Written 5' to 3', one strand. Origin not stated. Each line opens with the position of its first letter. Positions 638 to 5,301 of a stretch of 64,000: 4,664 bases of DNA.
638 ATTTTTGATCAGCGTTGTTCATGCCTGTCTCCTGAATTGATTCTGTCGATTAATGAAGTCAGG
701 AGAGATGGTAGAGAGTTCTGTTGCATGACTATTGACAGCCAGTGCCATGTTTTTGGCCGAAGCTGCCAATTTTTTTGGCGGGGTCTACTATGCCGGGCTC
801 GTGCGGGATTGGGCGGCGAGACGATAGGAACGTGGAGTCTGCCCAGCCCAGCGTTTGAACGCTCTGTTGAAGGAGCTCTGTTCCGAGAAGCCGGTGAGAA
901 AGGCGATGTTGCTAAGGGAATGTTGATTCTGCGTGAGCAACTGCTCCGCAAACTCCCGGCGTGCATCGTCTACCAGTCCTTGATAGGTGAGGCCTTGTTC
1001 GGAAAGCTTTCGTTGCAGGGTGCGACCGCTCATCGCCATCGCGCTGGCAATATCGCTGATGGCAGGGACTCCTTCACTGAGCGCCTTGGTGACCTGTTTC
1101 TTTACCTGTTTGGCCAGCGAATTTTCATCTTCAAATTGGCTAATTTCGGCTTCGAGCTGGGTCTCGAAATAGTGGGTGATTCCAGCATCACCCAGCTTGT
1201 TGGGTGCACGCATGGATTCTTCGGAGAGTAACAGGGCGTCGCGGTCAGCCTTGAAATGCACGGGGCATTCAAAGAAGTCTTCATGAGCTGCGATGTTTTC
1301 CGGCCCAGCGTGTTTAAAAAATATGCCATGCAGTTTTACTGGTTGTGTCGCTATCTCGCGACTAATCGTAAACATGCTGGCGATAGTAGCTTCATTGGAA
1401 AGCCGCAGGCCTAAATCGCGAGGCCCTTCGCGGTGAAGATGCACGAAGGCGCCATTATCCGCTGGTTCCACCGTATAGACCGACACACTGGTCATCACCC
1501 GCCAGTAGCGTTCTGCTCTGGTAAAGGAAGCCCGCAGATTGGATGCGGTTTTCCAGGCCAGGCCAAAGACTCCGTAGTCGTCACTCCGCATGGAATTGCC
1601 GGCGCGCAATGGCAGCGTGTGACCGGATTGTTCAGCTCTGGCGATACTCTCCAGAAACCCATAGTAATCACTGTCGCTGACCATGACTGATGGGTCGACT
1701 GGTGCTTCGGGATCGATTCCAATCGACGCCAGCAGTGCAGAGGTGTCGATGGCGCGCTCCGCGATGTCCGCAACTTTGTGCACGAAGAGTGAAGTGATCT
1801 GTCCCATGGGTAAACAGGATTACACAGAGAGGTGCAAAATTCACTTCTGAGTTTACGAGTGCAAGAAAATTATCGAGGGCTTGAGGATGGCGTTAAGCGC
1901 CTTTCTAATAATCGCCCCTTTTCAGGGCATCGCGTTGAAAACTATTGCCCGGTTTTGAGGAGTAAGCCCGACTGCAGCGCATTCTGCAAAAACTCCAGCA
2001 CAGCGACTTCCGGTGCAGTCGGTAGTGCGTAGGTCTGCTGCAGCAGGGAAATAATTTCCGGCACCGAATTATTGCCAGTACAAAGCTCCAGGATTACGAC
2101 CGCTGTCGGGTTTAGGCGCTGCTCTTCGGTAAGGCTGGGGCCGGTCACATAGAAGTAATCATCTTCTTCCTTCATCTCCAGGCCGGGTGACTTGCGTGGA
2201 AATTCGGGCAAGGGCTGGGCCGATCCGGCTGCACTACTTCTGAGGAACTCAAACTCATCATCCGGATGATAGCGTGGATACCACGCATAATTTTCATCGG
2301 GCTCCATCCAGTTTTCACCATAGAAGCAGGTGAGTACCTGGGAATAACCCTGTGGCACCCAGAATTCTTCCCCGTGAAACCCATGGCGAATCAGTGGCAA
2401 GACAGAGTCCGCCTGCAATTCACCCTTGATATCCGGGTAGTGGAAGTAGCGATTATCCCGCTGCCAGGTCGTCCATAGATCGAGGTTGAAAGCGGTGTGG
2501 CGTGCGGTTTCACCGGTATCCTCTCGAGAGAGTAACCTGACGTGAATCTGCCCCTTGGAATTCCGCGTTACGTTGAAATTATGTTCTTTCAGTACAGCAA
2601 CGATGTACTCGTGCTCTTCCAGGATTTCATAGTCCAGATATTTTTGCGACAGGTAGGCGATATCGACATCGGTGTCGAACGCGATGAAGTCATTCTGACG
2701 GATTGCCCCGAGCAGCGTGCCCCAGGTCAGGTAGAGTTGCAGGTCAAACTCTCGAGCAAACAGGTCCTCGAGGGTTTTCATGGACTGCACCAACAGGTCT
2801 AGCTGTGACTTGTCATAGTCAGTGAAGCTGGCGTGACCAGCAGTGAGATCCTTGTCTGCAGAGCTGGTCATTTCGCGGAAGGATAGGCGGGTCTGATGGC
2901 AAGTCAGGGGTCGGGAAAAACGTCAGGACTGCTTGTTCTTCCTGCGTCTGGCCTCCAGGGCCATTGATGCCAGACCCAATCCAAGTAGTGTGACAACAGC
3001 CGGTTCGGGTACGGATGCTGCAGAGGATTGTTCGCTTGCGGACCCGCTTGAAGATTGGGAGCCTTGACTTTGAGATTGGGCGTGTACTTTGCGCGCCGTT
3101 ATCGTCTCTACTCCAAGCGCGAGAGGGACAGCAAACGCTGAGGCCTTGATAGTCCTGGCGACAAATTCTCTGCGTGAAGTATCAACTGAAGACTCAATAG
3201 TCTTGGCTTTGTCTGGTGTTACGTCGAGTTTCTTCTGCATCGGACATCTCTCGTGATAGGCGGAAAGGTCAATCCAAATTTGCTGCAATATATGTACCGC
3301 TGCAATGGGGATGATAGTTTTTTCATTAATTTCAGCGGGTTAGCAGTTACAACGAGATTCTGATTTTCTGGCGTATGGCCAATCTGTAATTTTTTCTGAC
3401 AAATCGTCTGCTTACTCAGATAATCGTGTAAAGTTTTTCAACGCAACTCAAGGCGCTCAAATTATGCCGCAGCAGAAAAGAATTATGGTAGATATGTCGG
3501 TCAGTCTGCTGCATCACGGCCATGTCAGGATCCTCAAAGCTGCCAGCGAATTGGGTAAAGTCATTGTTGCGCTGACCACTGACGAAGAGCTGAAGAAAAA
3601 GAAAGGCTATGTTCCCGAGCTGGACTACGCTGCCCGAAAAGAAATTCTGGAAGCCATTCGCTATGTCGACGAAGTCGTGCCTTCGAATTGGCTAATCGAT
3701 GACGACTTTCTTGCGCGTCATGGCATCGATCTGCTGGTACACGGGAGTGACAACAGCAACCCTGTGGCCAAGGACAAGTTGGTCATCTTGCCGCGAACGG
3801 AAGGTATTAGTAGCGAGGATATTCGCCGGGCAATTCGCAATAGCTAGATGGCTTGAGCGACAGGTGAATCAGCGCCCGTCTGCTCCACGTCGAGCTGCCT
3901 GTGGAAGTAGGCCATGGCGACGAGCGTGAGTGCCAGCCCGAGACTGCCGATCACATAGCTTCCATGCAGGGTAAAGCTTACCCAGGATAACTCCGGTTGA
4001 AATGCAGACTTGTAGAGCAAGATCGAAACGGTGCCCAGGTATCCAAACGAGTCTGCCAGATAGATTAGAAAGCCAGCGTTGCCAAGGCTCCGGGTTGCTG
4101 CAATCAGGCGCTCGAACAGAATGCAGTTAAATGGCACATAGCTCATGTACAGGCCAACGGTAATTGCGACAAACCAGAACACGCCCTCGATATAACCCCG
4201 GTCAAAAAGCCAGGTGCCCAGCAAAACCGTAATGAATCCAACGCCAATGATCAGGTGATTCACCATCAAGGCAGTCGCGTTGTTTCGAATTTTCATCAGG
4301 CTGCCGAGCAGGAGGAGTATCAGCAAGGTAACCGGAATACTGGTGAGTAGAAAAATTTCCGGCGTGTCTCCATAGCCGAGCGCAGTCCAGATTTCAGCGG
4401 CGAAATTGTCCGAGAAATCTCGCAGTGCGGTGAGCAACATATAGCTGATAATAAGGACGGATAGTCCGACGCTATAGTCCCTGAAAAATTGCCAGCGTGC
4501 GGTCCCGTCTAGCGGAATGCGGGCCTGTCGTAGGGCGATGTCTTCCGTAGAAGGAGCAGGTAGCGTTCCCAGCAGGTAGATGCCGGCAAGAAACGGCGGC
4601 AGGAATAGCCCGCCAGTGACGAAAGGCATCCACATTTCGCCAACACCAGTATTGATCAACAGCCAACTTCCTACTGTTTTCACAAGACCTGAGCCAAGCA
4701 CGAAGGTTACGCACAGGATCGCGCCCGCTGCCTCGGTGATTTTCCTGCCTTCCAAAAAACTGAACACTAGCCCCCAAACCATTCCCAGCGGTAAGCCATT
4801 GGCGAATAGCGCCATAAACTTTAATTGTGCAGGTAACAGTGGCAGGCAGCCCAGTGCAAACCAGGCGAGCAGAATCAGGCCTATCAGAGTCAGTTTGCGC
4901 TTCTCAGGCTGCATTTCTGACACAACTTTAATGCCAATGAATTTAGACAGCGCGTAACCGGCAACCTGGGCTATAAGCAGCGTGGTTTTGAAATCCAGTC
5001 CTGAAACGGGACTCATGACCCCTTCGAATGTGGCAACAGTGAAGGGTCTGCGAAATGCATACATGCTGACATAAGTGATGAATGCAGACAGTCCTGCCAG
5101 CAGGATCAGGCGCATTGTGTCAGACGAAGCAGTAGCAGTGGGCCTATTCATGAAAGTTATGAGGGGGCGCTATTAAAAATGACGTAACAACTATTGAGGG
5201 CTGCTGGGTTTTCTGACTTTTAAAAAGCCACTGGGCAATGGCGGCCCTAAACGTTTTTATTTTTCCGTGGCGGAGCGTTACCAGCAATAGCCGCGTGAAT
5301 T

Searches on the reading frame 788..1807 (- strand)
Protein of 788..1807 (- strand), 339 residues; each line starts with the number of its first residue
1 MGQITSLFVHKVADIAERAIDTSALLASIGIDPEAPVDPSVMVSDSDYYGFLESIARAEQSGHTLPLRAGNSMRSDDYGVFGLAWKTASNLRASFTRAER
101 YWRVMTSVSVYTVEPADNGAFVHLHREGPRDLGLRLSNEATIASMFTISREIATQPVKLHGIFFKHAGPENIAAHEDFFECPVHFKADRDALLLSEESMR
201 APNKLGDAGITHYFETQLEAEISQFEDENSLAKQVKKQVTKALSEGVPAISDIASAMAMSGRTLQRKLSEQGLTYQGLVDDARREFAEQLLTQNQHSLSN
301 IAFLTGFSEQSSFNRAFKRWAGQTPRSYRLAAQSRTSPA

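Call 95: search_protein_families(library=pfam, proteins=[window:788-1807:-], max_evalue=0.00001)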
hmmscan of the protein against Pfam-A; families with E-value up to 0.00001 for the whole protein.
window:788-1807:- (339 aa): 3 families
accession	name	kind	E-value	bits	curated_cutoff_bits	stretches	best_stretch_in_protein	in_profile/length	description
PF12625.12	Arabinose_bd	-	4.8e-31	108.7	27.6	1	20-202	2-184/185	Arabinose-binding domain of AraC transcription regulator, N-term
PF12833.13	HTH_18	-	2.1e-19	70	33.6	1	253-329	1-78/80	Helix-turn-helix domain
PF00165.29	HTH_AraC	-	6.2e-08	33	26.6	0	297-329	10-41/42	Bacterial regulatory helix-turn-helix proteins, AraC family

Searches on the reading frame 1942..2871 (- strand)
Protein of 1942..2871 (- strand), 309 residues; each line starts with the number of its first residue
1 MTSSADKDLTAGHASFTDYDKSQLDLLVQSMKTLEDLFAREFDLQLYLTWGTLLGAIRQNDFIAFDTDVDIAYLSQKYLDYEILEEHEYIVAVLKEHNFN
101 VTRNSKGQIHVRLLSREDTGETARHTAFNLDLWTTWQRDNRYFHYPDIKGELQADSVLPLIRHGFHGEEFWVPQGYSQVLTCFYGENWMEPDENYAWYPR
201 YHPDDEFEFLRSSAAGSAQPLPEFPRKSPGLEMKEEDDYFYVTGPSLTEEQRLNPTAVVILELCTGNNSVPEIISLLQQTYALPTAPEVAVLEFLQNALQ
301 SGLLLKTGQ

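Call 95: search_protein_families(library=pfam, proteins=[window:1942-2871:-], max_evalue=0.00001)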
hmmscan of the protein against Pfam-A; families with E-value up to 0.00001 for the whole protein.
window:1942-2871:- (309 aa): 2 families
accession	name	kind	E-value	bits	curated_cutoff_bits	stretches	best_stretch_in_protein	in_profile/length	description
PF04991.19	LicD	-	2e-10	41.6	22.6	0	40-86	2-45/227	LicD family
PF05402.18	PqqD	-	1.6e-07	31.9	23.4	1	252-304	14-67/67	Coenzyme PQQ synthesis protein D (PqqD)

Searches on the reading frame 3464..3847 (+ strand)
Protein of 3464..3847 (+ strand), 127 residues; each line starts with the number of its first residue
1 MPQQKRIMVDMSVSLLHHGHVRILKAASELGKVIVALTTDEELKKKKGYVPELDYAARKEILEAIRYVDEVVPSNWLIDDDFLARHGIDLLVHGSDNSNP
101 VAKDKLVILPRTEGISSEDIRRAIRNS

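Call 95: search_protein_families(library=pfam, proteins=[window:3464-3847:+], max_evalue=0.00001)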
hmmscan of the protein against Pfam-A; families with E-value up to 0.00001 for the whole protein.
window:3464-3847:+ (127 aa): 1 family
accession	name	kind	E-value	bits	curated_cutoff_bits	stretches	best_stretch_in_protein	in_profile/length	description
PF01467.32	CTP_transf_like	-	2.7e-14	53.9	21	1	15-101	8-94/133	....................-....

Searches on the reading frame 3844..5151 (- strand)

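Call 95: search_protein_families(library=pfam, proteins=[window:3844-5151:-], max_evalue=0.00001)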
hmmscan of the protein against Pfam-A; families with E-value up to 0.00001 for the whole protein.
window:3844-5151:- (435 aa): 1 family
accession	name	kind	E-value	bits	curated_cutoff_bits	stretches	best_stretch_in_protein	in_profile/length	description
PF18943.6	DUF5690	-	6.8e-150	499.7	25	1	36-419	1-382/382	Family of unknown function (DUF5690)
